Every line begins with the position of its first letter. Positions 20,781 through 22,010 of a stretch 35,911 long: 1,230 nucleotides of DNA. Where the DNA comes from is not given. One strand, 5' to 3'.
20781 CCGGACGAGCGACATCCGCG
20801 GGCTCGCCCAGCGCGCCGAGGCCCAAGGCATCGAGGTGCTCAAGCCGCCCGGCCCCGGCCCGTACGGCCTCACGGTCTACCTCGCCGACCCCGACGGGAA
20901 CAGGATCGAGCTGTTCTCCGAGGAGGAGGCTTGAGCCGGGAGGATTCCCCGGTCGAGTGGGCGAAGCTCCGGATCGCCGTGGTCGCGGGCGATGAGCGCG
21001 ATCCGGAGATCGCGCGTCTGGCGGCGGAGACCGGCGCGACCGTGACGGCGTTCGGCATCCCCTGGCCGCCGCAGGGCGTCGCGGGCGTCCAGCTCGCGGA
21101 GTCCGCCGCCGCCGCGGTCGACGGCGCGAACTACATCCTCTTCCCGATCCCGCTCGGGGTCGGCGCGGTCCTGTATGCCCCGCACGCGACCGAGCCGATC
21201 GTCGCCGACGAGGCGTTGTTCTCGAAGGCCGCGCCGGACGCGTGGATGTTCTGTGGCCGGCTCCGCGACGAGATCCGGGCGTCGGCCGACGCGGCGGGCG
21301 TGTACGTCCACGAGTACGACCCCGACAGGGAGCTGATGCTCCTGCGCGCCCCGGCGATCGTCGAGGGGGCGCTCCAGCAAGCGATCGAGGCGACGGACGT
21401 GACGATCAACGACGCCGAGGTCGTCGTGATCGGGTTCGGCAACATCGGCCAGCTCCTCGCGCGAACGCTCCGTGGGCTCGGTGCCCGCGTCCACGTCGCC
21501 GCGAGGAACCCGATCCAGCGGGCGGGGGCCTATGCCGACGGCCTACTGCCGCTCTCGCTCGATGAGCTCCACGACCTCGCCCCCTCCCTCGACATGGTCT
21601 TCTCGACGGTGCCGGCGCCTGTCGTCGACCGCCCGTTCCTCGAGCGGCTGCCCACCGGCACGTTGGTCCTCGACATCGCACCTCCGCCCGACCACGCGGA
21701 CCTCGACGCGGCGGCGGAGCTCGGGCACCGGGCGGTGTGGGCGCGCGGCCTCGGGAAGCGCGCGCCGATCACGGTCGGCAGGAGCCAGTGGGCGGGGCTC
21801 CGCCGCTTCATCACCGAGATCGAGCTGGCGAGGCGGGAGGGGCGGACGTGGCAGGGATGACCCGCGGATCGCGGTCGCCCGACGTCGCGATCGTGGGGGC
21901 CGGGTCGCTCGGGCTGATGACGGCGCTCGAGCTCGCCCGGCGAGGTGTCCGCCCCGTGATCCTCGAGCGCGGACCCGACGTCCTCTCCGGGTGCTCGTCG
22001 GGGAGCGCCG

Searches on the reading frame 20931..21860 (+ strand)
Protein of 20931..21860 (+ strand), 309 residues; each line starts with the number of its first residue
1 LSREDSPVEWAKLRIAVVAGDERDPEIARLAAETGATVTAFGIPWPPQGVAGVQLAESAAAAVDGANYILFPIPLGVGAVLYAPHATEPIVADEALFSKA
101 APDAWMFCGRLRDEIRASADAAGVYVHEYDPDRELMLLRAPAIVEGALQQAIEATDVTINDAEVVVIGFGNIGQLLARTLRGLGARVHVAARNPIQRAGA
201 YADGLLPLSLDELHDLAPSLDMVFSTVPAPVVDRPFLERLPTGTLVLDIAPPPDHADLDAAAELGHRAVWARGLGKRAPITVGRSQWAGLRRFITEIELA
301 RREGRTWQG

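Call 6: search_protein_families(library=pfam, proteins=[window:20931-21860:+], max_evalue=0.01)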
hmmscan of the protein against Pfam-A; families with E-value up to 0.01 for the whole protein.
window:20931-21860:+ (309 aa): 11 families
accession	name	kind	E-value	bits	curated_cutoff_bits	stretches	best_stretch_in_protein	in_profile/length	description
PF16924.11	DpaA_N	-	6.8e-15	55.7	29.2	1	14-129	1-115/116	Dipicolinate synthase subunit A N-terminal domain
PF00670.27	AdoHcyase_NAD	-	1.2e-08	35.7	27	1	153-249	15-109/162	S-adenosyl-L-homocysteine hydrolase, NAD binding domain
PF02826.25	2-Hacid_dh_C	-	4e-08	33.3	25.1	1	155-229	30-101/178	D-isomer specific 2-hydroxyacid dehydrogenase, NAD binding domain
PF01488.26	Shikimate_DH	-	5.2e-08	33.5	24.3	1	158-254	9-116/138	Shikimate / quinate 5-dehydrogenase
PF03807.23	F420_oxidored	-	3.5e-05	24.8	21.6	1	164-250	2-92/94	NADP oxidoreductase coenzyme F420-dependent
PF01262.27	AlaDh_PNT_C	-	0.00054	19.9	23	1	151-249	17-128/214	Alanine dehydrogenase/PNT, C-terminal domain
PF03446.21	NAD_binding_2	-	0.00092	19.7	21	1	164-230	2-66/161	NAD binding domain of 6-phosphogluconate dehydrogenase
PF07991.19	KARI_N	-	0.00097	19.2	20.6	1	159-228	2-69/165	Acetohydroxy acid isomeroreductase, NADPH-binding domain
PF13241.12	NAD_binding_7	-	0.0028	18.6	22.1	0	159-237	5-79/104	Putative NAD(P)-binding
PF00070.33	Pyr_redox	-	0.005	17.8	22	0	164-194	2-32/82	Pyridine nucleotide-disulphide oxidoreductase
PF00208.27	ELFV_dehydrog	-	0.0056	16.9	23.4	1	148-187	18-58/241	Glutamate/Leucine/Phenylalanine/Valine dehydrogenase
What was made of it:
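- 20931..21860 (+): DpaA-like NAD(P) oxidoreductase, copy 2 (type T2), 309 aa, TTG start. Pfam DpaA_N 55.7 bits (call 6).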

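Call 7: search_protein_families(library=ncbifam, proteins=[window:20931-21860:+], max_evalue=0.01)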
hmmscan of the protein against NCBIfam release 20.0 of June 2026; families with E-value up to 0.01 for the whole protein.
window:20931-21860:+ (309 aa): 14 families
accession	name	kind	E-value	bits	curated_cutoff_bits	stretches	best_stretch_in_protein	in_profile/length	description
NF006162.0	PRK08306.1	equivalog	1.1e-53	182.5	261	1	12-296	4-290/297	dipicolinate synthase subunit DpsA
TIGR02853.1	spore_dpaA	equivalog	9.4e-46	156.4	319.65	1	14-284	3-275/287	dipicolinic acid synthetase subunit A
NF004005.0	PRK05476.2-3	equivalog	1.1e-09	37.7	275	1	147-214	194-261/418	adenosylhomocysteinase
TIGR00936.1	ahcY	equivalog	1.5e-08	33.9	497.6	1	149-215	193-259/416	adenosylhomocysteinase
TIGR01035.1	hemA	equivalog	7.4e-07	28.4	209.55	1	158-254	177-281/416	glutamyl-tRNA reductase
NF004009.0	PRK05476.3-2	equivalog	1.7e-05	23.9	485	1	159-226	269-333/487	adenosylhomocysteinase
NF000744.0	PRK00045.1-3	equivalog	0.00018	20.5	429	1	142-240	164-273/447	glutamyl-tRNA reductase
NF009825.0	PRK13302.1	equivalog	0.0021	17.6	253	1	160-233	5-81/271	aspartate dehydrogenase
NF004017.0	PRK05479.1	equivalog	0.0033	16.2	336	1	157-217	13-74/337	ketol-acid reductoisomerase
NF041398.1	GluDhGdhB_Halo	equivalog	0.0041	16.1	620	1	149-188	195-234/410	glutamate dehydrogenase GdhB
NF006139.0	PRK08289.1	equivalog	0.0042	15.7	431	1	142-180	110-147/480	glyceraldehyde-3-phosphate dehydrogenase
NF006409.0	PRK08655.1-3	equivalog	0.0065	16.1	310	0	165-238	5-76/290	prephenate dehydrogenase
NF002924.0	PRK03562.1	equivalog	0.0072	14.8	752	0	145-190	384-431/623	glutathione-regulated potassium-efflux system protein KefC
TIGR02352.1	thiamin_ThiO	equivalog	0.0099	15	250.8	0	164-206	1-44/351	glycine oxidase ThiO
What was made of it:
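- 20931..21860 (+): NCBIfam DpsA 182.5 bits against cut-off 261 (call 7).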

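Call 14: find_homologous_proteins(query=window:20931-21860:+, max_evalue=1e-10)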
Query window:20931-21860:+ (309 aa): 1045 proteins with E <= 1e-10 among 8000 candidates; the best 120 are listed.
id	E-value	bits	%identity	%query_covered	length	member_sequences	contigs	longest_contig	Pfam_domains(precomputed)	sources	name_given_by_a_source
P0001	4.3e-197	672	100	100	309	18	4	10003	PF16924.12,PF00670.28,PF02826.26,PF01488.27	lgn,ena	-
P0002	4.4e-183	626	91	100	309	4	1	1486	PF16924.12,PF00670.28,PF02826.26,PF01488.27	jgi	-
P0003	2.5e-180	617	90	100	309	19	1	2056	PF16924.12,PF00670.28,PF02826.26,PF01488.27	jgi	-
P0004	1.2e-179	614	89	100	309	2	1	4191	PF16924.12,PF00670.28,PF02826.26,PF01488.27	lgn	-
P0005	5.8e-176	602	88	100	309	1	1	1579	PF16924.12,PF00670.28,PF02826.26,PF01488.27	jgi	jgi:dipicolinate synthase subunit A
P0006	3.2e-174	596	87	100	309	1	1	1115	PF16924.12,PF00670.28,PF02826.26,PF03807.24,PF01488.27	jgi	jgi:dipicolinate synthase subunit A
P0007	1.2e-173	595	86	100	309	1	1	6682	PF16924.12,PF00670.28,PF02826.26,PF03807.24,PF01488.27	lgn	-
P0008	7.3e-173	592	88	100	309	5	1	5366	PF16924.12,PF00670.28,PF02826.26,PF03807.24,PF01488.27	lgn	-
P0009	9.3e-170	582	86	100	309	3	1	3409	PF16924.12,PF13241.13,PF00670.28,PF02826.26,PF03807.24,PF01488.27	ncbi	-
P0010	6.6e-169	579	86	100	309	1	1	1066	PF16924.12,PF00670.28,PF02826.26,PF03807.24,PF01488.27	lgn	-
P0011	8.8e-169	579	87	99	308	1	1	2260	PF16924.12,PF00670.28,PF02826.26,PF03807.24,PF01488.27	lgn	-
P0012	2.3e-167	574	84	100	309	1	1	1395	PF16924.12,PF00670.28,PF02826.26,PF01262.28,PF03807.24,PF01488.27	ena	-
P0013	4.5e-167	573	84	100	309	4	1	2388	PF16924.12,PF00670.28,PF02826.26,PF03807.24,PF01488.27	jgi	jgi:dipicolinate synthase subunit A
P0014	7.6e-166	569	85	97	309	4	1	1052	PF16924.12,PF00670.28,PF02826.26,PF01488.27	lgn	-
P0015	1.5e-164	565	85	99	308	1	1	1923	PF16924.12,PF00670.28,PF02826.26,PF03807.24,PF01488.27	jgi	jgi:dipicolinate synthase subunit A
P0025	4.2e-156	537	79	100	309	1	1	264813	PF16924.12,PF00670.28,PF02826.26,PF03807.24,PF01488.27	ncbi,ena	-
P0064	1.9e-140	486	75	98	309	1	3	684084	PF16924.12,PF00670.28,PF02826.26,PF01488.27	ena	-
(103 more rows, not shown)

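Call 15: find_encoding_contigs(protein=P0064, flank=10000, max_places=3)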
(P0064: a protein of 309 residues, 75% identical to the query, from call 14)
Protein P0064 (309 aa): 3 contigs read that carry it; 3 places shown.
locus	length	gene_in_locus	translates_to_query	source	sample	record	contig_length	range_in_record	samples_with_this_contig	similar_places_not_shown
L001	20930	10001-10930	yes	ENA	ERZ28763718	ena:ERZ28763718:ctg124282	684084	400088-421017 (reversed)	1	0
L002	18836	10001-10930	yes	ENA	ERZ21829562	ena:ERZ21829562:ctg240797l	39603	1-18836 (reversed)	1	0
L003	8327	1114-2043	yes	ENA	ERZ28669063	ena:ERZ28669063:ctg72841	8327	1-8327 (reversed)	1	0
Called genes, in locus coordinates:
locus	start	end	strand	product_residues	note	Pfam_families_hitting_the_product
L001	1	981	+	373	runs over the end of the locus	PF01210:NAD_Gly3P_dh_N (weak), PF02558:ApbA, PF03446:NAD_binding_2 (weak), PF03807:F420_oxidored (weak), PF02317:Octopine_DH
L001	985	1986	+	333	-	PF00248:Aldo_ket_red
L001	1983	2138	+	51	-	-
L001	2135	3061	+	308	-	PF16924:DpaA_N, PF02826:2-Hacid_dh_C (weak), PF03807:F420_oxidored (weak)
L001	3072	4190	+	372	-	PF01321:Creatinase_N, PF00557:Peptidase_M24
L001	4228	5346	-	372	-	PF03069:FmdA_AmdA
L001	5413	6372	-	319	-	PF00892:EamA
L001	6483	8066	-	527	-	PF00710:Asparaginase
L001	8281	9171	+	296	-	PF00561:Abhydrolase_1, PF12146:Hydrolase_4, PF12697:Abhydrolase_6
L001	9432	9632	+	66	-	PF01361:Tautomerase, PF14552:Tautomerase_2 (weak)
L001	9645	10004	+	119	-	PF19581:Glyoxalase_7 (weak), PF00903:Glyoxalase, PF13669:Glyoxalase_4 (faint), PF18029:Glyoxalase_6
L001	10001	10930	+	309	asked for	PF16924:DpaA_N, PF00670:AdoHcyase_NAD, PF02826:2-Hacid_dh_C (weak), PF01488:Shikimate_DH (weak)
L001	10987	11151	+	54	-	-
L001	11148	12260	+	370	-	PF01321:Creatinase_N, PF00557:Peptidase_M24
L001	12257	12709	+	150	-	-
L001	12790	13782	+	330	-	PF04909:Amidohydro_2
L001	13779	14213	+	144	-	PF03928:HbpS-like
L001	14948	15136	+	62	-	-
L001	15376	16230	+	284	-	-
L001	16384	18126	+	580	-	PF02129:Peptidase_S15, PF08530:PepX_C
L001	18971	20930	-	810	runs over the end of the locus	PF01315:Ald_Xan_dh_C, PF02738:MoCoBD_1, PF20256:MoCoBD_2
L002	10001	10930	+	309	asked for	PF16924:DpaA_N, PF00670:AdoHcyase_NAD, PF02826:2-Hacid_dh_C (weak), PF01488:Shikimate_DH (weak)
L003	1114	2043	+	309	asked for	PF16924:DpaA_N, PF00670:AdoHcyase_NAD, PF02826:2-Hacid_dh_C (weak), PF01488:Shikimate_DH (weak)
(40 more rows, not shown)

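Call 16: find_encoding_contigs(protein=P0025, flank=10000, max_places=3)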
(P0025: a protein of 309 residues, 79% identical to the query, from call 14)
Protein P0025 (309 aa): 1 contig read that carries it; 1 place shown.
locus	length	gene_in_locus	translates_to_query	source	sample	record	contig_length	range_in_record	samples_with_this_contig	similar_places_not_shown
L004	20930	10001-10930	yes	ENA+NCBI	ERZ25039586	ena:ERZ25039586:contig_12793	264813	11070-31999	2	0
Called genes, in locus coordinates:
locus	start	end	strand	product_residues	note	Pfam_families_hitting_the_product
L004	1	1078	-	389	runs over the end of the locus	PF06500:FrsA-like, PF02129:Peptidase_S15 (weak), PF12146:Hydrolase_4 (weak), PF00561:Abhydrolase_1 (faint), PF00326:Peptidase_S9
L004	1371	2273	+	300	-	PF00892:EamA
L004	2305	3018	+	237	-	PF00857:Isochorismatase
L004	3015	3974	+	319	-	PF02423:OCD_Mu_crystall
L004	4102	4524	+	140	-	PF03928:HbpS-like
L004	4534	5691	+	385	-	PF02746:MR_MLE_N, PF13378:MR_MLE_C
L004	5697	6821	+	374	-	PF01210:NAD_Gly3P_dh_N, PF02558:ApbA (weak), PF03807:F420_oxidored, PF02317:Octopine_DH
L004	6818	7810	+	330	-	PF00248:Aldo_ket_red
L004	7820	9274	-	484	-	PF00390:malic, PF03949:Malic_M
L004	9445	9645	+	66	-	PF01361:Tautomerase, PF14552:Tautomerase_2 (weak)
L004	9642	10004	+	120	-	PF00903:Glyoxalase, PF18029:Glyoxalase_6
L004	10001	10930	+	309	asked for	PF03807:F420_oxidored (faint), PF16924:DpaA_N, PF00670:AdoHcyase_NAD, PF02826:2-Hacid_dh_C, PF01488:Shikimate_DH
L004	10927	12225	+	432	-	PF01266:DAO, PF01494:FAD_binding_3 (weak), PF07992:Pyr_redox_2 (faint)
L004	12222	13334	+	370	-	PF01321:Creatinase_N, PF00557:Peptidase_M24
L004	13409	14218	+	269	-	PF00106:adh_short, PF08659:KR, PF13561:adh_short_C2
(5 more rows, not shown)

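Call 18: find_related_loci(query=A1, collection=genome_contigs, flank=10000)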
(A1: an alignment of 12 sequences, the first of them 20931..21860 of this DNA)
Query A1 (309 aa) in genome_contigs; peptide patterns used: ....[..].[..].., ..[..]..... (x = any residue, [..] = any of these).
197 stretches matched a pattern; 77 encode a relative of the query (tblastn E <= 1e-3); 77 distinct loci.
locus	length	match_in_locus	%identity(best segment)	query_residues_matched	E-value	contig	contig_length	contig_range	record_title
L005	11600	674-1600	80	1-309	2e-158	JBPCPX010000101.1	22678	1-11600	MAG: Actinomycetota bacterium isolate TH_ant_mag_193 S1Ck127_1406020_flag_1_multi_21.0000_len_22678, whole genome shotgu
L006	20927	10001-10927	82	1-309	7e-157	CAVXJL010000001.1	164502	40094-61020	MAG: uncultured Actinomycetota bacterium isolate MFD09206.bin.2.176 genome assembly, contig: contig_12287, whole genome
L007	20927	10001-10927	79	1-309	1e-151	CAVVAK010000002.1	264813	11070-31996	MAG: uncultured Actinomycetota bacterium isolate MFD09206.bin.3.266 genome assembly, contig: contig_12793, whole genome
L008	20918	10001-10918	79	4-309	4e-151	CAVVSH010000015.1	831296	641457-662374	MAG: uncultured Actinomycetota bacterium isolate MFD02840.bin.1.414 genome assembly, contig: contig_98978, whole genome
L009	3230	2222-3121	72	4-303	9e-134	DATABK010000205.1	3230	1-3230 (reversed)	MAG TPA_asm: Actinomycetes bacterium isolate SMAG_U6696 k141_1351106, whole genome shotgun sequence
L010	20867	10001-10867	71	2-290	8e-128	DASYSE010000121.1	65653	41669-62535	MAG TPA_asm: Actinomycetes bacterium isolate SMAG_U4530 k141_3271562, whole genome shotgun sequence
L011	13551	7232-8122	71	5-301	5e-127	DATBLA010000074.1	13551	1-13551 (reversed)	MAG TPA_asm: Actinomycetota bacterium isolate SMAG_U3960 k141_2469117, whole genome shotgun sequence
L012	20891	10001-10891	69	8-304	7e-123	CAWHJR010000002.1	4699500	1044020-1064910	MAG: Euzebyaceae bacterium isolate MFD02840.bin.3.827 genome assembly, contig: contig_35940, whole genome shotgun sequen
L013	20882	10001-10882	72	8-301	4e-121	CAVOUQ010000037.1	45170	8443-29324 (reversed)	MAG: uncultured Actinomycetes bacterium isolate MFD10007.bin.2.82 genome assembly, contig: contig_65085, whole genome sh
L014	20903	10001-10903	67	4-304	4e-118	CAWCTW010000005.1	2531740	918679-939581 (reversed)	MAG: uncultured Actinomycetes bacterium isolate MFD01721.bin.1.108 genome assembly, contig: contig_4692, whole genome sh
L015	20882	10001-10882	71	8-301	2e-117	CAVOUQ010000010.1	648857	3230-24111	MAG: uncultured Actinomycetes bacterium isolate MFD10007.bin.2.82 genome assembly, contig: contig_13607, whole genome sh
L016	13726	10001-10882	62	10-303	6e-112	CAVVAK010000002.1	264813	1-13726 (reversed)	MAG: uncultured Actinomycetota bacterium isolate MFD09206.bin.3.266 genome assembly, contig: contig_12793, whole genome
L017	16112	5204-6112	64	2-304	2e-106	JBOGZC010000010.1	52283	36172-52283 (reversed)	MAG: Solirubrobacterales bacterium isolate SE1510_metabat2.bin.35 NODE_27_length_52283_cov_2.038116, whole genome shotgu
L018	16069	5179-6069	60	8-304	8e-106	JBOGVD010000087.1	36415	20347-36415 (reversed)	MAG: Actinomycetota bacterium isolate M3-S_metawrap_bin.228 k127_791069, whole genome shotgun sequence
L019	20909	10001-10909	62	5-307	3e-104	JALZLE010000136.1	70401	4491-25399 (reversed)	MAG: Actinomycetota bacterium isolate MSU bin25 SD1457-59_k127_1171723, whole genome shotgun sequence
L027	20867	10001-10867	57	14-301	9e-98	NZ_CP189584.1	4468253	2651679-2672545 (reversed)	Pseudarthrobacter sp. P1 chromosome, complete genome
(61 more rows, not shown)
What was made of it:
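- The related loci were found with two peptide motifs specific to this clade (call 18).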

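Call 27: search_protein_families(library=pfam, proteins=[L027:6640-7290:+, L027:10872-12239:+, L027:12236-13078:+, L027:13075-13815:+, L027:13818-14117:+, L027:5184-6161:-, L027:2337-3401:-, L027:765-2318:-, L027:8855-9934:+, L027:9983-10882:+], max_evalue=0.0001)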
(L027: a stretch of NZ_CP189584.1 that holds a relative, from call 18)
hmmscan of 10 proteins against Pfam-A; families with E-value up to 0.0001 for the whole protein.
L027:6640-7290:+ (217 aa): 1 family
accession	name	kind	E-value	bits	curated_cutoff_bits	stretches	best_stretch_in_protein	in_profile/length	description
PF00857.26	Isochorismatase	-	1e-39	136.9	27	1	12-199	1-174/175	Isochorismatase domain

L027:10872-12239:+ (455 aa): 2 families
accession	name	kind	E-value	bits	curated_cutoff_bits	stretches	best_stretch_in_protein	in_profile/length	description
PF01979.26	Amidohydro_1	-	6.6e-21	75.4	25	1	52-426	1-345/345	Amidohydrolase family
PF07969.17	Amidohydro_3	-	1.2e-12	48.6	29.7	1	349-427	404-472/472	Amidohydrolase family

L027:12236-13078:+ (280 aa): 1 family
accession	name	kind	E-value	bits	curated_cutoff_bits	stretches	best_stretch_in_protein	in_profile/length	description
PF01261.30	AP_endonuc_2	-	1e-31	111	31.1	1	28-259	1-238/249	Xylose isomerase-like TIM barrel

L027:13075-13815:+ (246 aa): 4 families
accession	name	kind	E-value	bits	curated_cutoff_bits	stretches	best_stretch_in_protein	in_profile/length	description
PF13561.12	adh_short_C2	-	6.9e-64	216.1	27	1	13-242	1-233/236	Enoyl-(Acyl carrier protein) reductase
PF00106.31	adh_short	-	6e-55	186.2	26.6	1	7-193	1-187/195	short chain dehydrogenase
PF08659.16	KR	-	8.2e-07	29.5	22.6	1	14-162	6-156/180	KR domain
PF23441.1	SDR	-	6e-06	26.3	27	1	158-241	166-252/258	SDR-like rossmann domain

L027:13818-14117:+ (99 aa): 1 family
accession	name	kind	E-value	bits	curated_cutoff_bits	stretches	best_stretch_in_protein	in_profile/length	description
PF03795.20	YCII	-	2e-18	67.1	24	1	1-87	1-94/95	YCII-related domain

L027:5184-6161:- (325 aa): 1 family
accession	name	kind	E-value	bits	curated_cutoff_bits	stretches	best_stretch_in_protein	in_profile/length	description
PF09084.16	NMT1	-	7.3e-29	101.6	20.5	1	64-254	17-216/216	NMT1/THI5 like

L027:2337-3401:- (354 aa): 1 family
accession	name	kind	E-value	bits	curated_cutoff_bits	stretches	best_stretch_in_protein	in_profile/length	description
PF09084.16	NMT1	-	4.9e-28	98.9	20.5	1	93-283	17-216/216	NMT1/THI5 like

L027:765-2318:- (517 aa): 1 family
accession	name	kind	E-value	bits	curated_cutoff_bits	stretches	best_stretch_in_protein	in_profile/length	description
PF00171.27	Aldedh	-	5e-159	530.2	23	1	50-507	5-460/461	Aldehyde dehydrogenase family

L027:8855-9934:+ (359 aa): 5 families
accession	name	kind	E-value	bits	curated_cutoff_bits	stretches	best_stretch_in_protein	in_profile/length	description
PF02317.23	Octopine_DH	-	1.2e-35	123.2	30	1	179-328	2-149/150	NAD/NADP octopine/nopaline dehydrogenase, alpha-helical domain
PF02558.23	ApbA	-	2.9e-07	30.7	22.2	1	3-86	1-81/150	Ketopantoate reductase PanE/ApbA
PF01210.29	NAD_Gly3P_dh_N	-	8.4e-07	29.5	23.1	1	3-93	2-91/158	NAD-dependent glycerol-3-phosphate dehydrogenase N-terminus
PF03807.23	F420_oxidored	-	1.3e-05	26.2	21.6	0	2-87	1-75/94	NADP oxidoreductase coenzyme F420-dependent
PF03446.21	NAD_binding_2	-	4.7e-05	23.9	21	0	2-81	1-65/161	NAD binding domain of 6-phosphogluconate dehydrogenase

L027:9983-10882:+ (299 aa): 4 families
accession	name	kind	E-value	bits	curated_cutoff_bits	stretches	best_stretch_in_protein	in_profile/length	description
PF16924.11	DpaA_N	-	1.1e-20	74.3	29.2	1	7-122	1-114/116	Dipicolinate synthase subunit A N-terminal domain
PF02826.25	2-Hacid_dh_C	-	4e-06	26.7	25.1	1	151-241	32-124/178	D-isomer specific 2-hydroxyacid dehydrogenase, NAD binding domain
PF03807.23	F420_oxidored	-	2.1e-05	25.5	21.6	0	160-245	4-93/94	NADP oxidoreductase coenzyme F420-dependent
PF01488.26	Shikimate_DH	-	5.9e-05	23.6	24.3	1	152-246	9-114/138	Shikimate / quinate 5-dehydrogenase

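Call 28: search_solved_structures(query=A1, max_evalue=0.001, show_alignments=1)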
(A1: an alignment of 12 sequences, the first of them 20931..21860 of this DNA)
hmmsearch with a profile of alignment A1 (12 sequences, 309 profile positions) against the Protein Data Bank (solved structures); distinct sequences matched with E-value up to 0.001: 54.
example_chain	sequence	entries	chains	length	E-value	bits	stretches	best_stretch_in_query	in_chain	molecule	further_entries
2rir_A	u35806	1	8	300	2.3e-39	138.5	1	12-299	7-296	Dipicolinate synthase, A chain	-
3d4o_A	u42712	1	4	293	3.8e-33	118.1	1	14-284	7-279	Dipicolinate synthase subunit A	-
3mtg_A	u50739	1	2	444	1.7e-08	37.1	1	153-250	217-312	Putative adenosylhomocysteinase 2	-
3gvp_A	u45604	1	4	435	1.1e-07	34.4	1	154-250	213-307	Adenosylhomocysteinase 3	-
7r37_A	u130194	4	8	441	1.6e-07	34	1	152-243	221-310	Adenosylhomocysteinase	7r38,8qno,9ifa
3d64_A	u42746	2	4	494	2.2e-07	33.5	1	153-250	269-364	Adenosylhomocysteinase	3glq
9ifb_A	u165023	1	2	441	2.7e-07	33.2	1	152-243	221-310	Adenosylhomocysteinase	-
8wwg_A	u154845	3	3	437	4.9e-07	32.3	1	153-250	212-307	Adenosylhomocysteinase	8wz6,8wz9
8wz8_A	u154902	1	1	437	5e-07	32.3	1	153-250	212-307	Adenosylhomocysteinase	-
8wz7_A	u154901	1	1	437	1e-06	31.3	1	153-250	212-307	Adenosylhomocysteinase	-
5tov_A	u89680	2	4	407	2.2e-06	30.2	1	151-217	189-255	Adenosylhomocysteinase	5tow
3x2e_A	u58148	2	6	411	2.2e-06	30.2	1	151-217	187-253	Adenosylhomocysteinase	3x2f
3two_A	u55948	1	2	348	2.5e-06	30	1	158-257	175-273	Mannitol dehydrogenase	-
7r39_A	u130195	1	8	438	2.6e-06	29.9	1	148-244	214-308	Adenosylhomocysteinase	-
3n58_A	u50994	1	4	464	3.7e-06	29.4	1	154-223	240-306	Adenosylhomocysteinase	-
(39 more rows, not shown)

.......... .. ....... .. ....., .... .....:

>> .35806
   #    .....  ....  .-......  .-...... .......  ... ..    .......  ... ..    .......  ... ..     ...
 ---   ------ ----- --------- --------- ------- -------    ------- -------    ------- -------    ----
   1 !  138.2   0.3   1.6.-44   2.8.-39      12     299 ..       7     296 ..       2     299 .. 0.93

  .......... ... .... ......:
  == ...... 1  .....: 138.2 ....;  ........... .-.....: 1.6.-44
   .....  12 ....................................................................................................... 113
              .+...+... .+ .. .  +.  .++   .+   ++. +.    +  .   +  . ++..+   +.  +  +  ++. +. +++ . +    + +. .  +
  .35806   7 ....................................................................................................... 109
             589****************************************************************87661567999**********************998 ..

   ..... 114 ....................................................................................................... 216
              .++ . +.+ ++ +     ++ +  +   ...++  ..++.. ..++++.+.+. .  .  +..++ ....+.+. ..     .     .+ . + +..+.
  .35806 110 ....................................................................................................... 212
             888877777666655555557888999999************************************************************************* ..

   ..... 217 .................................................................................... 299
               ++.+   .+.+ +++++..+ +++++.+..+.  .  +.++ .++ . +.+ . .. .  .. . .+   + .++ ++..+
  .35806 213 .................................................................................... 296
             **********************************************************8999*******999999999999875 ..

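Call 38: search_protein_families(library=ncbifam, proteins=[L027:12236-13078:+, L027:18712-19983:+, L027:6640-7290:+], max_evalue=1e-10)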
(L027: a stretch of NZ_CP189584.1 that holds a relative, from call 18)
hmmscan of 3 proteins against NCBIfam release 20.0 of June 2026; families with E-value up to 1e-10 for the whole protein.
L027:12236-13078:+ (280 aa): 6 families
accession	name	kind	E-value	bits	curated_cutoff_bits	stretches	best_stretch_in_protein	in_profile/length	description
TIGR03234.1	OH-pyruv-isom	equivalog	1.9e-32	112.6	353.45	1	13-254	5-245/254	hydroxypyruvate isomerase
NF043033.1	OxoTetrIsom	equivalog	4.4e-31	108.5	325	1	15-253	8-241/251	2-oxo-tetronate isomerase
NF007441.0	PRK09989.1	equivalog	2e-17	63.8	412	1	14-252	7-244/258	HPr family phosphocarrier protein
NF007444.0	PRK09997.1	equivalog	3.8e-16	59.3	465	1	74-252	74-244/258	hydroxypyruvate isomerase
NF041099.2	keto_glucon_epim_IolO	equivalog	2e-12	47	300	1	29-262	28-259/269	5-keto-L-gluconate epimerase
NF051856.1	PsicseEpim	equivalog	6.7e-12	45.8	300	1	36-248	30-244/287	D-psicose 3-epimerase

L027:18712-19983:+ (423 aa): 6 families
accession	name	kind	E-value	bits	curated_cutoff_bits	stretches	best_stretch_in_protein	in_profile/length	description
NF005759.0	PRK07583.1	equivalog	5e-71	239.6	403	1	16-412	35-424/438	cytosine deaminase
NF004636.0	PRK05985.1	subfamily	4.3e-61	206.9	408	1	8-414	4-393/398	amidohydrolase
NF005748.0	PRK07572.1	subfamily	3.2e-60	204.4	438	1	9-415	4-406/426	cytosine deaminase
NF006685.0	PRK09230.1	subfamily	1.3e-48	165.5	483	1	22-417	20-412/426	cytosine deaminase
NF005312.0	PRK06846.1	subfamily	1.9e-34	119.2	447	1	51-412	53-408/412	amidohydrolase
NF005365.0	PRK06886.1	equivalog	6.9e-24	84.5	340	1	69-348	24-303/327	hypothetical protein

L027:6640-7290:+ (217 aa): 3 families
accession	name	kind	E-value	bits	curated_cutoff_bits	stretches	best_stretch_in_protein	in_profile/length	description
TIGR03614.1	RutB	equivalog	4.7e-29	101.6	377.95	1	7-207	11-221/226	pyrimidine utilization protein B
NF050097.1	BiurAmidohydBiuH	equivalog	9.1e-22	77.6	370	1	8-187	15-200/221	biuret amidohydrolase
NF008517.0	PRK11440.1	equivalog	3.9e-14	53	195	1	8-179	5-162/188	hydrolase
